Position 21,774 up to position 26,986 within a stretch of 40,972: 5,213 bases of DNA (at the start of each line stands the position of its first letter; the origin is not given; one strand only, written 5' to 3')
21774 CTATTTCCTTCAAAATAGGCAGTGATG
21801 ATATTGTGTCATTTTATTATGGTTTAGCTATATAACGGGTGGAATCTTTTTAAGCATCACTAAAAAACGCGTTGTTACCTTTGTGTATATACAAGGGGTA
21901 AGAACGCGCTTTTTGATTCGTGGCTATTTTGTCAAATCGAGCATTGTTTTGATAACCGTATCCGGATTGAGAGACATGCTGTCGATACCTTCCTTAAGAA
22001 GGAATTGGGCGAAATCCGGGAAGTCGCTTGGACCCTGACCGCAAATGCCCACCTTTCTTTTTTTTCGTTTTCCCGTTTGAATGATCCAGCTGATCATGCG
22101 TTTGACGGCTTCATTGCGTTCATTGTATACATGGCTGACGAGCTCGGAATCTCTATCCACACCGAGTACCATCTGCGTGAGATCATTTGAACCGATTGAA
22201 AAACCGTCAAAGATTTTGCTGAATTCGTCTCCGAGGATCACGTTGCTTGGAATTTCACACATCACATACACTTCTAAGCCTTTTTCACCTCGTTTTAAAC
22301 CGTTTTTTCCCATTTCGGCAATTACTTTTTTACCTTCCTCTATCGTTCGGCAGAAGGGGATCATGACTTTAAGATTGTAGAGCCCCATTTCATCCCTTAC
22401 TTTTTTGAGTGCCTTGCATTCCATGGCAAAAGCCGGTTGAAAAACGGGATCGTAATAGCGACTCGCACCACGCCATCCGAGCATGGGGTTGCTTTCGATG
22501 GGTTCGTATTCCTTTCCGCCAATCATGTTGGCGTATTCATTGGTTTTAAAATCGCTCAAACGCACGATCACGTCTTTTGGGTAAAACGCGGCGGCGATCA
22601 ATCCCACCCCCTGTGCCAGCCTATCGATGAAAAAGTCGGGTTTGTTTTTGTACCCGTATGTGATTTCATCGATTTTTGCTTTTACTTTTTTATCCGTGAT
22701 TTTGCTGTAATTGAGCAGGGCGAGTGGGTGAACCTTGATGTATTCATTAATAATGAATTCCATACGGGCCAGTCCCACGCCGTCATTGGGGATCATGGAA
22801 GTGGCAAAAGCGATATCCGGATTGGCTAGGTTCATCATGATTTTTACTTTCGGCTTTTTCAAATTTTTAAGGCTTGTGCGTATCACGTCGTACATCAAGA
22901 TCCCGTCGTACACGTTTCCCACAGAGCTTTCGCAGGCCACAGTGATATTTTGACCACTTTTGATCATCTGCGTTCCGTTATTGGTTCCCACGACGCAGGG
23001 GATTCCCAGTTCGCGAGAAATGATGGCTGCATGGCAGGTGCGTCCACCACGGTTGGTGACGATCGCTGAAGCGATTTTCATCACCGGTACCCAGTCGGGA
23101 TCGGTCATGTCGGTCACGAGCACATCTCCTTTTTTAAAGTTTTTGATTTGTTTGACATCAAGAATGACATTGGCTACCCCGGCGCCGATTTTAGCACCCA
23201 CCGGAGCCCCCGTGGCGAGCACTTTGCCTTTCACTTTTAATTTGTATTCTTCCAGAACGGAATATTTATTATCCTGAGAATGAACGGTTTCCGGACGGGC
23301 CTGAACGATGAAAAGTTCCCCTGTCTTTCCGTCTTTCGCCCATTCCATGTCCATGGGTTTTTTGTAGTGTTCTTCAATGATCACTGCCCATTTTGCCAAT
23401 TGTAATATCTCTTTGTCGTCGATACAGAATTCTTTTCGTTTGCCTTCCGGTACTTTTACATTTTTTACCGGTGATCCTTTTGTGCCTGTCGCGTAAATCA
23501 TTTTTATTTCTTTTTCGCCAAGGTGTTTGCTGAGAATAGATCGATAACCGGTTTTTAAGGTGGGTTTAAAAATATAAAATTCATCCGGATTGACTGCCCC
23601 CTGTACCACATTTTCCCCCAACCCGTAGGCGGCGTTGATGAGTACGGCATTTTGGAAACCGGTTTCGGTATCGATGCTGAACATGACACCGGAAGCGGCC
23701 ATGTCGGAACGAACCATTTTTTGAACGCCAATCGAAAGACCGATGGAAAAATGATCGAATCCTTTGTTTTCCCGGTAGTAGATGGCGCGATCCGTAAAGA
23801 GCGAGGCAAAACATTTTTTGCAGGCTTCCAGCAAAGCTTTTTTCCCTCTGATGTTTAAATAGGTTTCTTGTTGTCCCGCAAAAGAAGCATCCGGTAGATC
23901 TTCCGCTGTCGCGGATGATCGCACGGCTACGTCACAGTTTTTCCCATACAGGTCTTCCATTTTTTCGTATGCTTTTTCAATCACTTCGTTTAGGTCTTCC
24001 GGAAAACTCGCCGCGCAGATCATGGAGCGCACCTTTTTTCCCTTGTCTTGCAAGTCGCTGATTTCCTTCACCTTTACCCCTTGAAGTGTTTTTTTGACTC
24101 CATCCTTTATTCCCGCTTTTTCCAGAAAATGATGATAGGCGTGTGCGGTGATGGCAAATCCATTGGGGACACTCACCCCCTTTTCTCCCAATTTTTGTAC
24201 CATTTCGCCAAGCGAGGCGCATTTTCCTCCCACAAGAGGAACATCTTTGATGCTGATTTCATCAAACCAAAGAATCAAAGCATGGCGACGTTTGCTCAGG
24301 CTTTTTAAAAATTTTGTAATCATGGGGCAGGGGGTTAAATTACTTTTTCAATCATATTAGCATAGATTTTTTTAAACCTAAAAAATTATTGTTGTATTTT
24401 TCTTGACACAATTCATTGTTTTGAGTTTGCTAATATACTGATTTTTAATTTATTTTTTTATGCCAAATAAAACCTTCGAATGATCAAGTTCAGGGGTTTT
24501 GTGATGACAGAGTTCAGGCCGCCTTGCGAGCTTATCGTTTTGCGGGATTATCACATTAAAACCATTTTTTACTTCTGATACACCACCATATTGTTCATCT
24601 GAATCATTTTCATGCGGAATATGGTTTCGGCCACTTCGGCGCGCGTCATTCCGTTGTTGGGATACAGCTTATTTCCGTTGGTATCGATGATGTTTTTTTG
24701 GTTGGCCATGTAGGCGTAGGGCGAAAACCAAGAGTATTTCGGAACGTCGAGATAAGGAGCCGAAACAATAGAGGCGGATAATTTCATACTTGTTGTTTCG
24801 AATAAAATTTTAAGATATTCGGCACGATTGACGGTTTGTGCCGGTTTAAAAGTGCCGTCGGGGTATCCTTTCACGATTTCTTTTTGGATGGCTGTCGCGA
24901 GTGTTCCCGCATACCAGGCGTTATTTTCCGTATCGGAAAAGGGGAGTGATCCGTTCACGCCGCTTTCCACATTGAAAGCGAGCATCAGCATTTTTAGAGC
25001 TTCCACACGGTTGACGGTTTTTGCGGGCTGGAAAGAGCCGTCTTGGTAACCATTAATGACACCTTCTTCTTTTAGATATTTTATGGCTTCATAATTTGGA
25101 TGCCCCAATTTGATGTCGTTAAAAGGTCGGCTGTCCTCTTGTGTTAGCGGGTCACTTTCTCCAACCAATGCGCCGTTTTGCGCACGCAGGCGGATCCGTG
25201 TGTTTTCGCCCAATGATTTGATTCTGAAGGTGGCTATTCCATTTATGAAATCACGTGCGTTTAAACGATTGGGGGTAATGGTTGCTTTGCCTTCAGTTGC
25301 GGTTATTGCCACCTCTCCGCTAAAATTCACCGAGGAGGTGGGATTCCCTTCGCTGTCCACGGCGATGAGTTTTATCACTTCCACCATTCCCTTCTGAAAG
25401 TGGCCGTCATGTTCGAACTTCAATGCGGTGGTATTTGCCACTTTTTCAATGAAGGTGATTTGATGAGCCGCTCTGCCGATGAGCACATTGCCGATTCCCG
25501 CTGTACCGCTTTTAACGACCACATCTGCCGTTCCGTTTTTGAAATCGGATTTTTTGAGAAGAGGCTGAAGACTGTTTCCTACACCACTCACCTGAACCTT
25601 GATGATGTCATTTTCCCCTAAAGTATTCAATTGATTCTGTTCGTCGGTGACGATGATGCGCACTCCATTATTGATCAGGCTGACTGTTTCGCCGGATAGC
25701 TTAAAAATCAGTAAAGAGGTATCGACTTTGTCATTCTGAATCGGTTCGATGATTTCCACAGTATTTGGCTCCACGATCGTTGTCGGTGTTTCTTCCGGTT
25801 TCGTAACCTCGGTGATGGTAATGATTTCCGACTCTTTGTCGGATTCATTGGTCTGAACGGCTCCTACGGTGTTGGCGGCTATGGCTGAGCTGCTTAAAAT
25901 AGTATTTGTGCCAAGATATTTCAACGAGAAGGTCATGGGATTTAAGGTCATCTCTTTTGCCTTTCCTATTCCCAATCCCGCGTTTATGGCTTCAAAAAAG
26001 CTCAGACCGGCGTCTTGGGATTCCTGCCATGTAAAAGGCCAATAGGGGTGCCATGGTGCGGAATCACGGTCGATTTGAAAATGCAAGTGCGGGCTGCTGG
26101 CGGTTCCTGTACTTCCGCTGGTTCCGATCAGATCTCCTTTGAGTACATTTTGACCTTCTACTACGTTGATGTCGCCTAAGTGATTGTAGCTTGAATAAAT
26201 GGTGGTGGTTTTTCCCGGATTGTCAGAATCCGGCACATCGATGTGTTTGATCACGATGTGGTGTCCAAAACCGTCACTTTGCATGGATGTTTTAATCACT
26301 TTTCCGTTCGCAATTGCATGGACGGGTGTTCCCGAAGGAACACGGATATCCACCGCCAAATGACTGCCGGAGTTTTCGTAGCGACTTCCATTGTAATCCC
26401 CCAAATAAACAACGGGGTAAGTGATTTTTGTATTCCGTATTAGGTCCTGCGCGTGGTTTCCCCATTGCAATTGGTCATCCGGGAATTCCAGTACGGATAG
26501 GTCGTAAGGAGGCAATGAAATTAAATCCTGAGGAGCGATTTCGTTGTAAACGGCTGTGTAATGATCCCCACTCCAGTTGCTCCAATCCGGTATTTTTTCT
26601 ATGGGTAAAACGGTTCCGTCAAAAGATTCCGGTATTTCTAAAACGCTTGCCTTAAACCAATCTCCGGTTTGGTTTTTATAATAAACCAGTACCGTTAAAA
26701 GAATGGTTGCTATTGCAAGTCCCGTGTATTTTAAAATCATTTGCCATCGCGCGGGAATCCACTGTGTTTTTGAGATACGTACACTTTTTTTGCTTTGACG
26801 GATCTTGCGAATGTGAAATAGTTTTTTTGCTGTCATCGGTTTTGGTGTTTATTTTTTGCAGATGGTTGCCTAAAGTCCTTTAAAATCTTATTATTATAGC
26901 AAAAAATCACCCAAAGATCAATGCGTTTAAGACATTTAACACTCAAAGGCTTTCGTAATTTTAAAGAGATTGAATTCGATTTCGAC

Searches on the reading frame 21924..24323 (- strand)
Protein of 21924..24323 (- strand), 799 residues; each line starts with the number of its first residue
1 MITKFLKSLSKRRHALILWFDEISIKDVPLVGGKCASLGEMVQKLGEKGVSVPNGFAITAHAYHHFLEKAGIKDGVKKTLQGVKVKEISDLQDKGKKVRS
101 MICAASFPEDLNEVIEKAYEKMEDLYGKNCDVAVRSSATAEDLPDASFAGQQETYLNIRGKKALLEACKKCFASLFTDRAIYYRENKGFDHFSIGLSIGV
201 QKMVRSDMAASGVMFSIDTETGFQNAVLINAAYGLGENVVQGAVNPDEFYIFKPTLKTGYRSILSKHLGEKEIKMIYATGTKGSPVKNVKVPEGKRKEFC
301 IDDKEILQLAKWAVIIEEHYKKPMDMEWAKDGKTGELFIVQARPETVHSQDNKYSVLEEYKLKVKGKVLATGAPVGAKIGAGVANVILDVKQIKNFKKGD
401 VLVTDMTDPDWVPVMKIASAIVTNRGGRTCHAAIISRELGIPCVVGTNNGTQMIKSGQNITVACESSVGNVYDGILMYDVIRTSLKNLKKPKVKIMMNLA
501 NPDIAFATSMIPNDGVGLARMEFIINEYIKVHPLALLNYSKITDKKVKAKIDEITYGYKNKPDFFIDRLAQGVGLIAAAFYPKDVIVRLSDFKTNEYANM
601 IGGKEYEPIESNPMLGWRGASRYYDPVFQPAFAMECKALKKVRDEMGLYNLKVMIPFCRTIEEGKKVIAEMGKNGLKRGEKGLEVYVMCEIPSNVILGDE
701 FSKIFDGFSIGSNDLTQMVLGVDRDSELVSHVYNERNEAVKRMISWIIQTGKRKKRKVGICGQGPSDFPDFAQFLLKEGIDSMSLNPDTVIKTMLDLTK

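Call 8: search_protein_families(library=pfam, proteins=[window:21924-24323:-], max_evalue=0.001)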
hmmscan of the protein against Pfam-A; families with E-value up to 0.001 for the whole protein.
window:21924-24323:- (799 aa): 3 families
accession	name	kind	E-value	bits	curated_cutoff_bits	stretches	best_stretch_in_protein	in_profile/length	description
PF01326.24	PPDK_N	-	2.8e-131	438.1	27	1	29-361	2-325/328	Pyruvate phosphate dikinase, AMP/ATP-binding domain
PF02896.24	PEP-utilizers_C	-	8.8e-59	199.5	22.8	1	489-793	16-284/293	PEP-utilising enzyme, PEP-binding domain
PF00391.29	PEP-utilizers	-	1.9e-26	91.9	23.1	1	396-465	1-70/72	PEP-utilising enzyme, mobile domain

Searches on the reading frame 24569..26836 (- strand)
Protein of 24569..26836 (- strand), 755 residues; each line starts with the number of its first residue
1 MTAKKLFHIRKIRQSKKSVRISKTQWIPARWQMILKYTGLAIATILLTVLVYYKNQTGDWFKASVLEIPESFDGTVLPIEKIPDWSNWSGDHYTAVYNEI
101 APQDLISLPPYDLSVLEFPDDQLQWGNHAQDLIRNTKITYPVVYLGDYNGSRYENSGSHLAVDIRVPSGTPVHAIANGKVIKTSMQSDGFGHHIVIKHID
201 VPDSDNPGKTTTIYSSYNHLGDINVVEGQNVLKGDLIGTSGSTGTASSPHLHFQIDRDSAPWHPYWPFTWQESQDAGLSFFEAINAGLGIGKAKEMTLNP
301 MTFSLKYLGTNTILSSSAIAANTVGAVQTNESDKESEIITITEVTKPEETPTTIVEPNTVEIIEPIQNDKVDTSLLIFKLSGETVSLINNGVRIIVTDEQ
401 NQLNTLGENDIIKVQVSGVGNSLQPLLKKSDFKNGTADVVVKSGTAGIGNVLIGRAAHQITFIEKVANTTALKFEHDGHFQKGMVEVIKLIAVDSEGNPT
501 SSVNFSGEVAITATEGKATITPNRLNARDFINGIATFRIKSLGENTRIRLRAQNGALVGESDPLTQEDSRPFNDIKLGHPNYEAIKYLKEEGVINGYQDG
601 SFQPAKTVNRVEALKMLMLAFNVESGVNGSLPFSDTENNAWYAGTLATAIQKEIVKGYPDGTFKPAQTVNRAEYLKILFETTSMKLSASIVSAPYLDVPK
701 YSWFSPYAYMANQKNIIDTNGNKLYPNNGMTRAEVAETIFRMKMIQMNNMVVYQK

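Call 8: search_protein_families(library=pfam, proteins=[window:24569-26836:-], max_evalue=0.001)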
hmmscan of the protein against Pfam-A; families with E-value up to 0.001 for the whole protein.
window:24569-26836:- (755 aa): 2 families
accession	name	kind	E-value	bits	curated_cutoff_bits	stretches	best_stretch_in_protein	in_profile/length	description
PF00395.25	SLH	-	3.1e-35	120.3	20.8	3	632-674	1-43/44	S-layer homology domain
PF01551.29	Peptidase_M23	-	3.5e-22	78.9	28.7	1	158-262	2-94/96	Peptidase family M23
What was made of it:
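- An M23+SLH protein is encoded at 24569-26836 (call 8).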
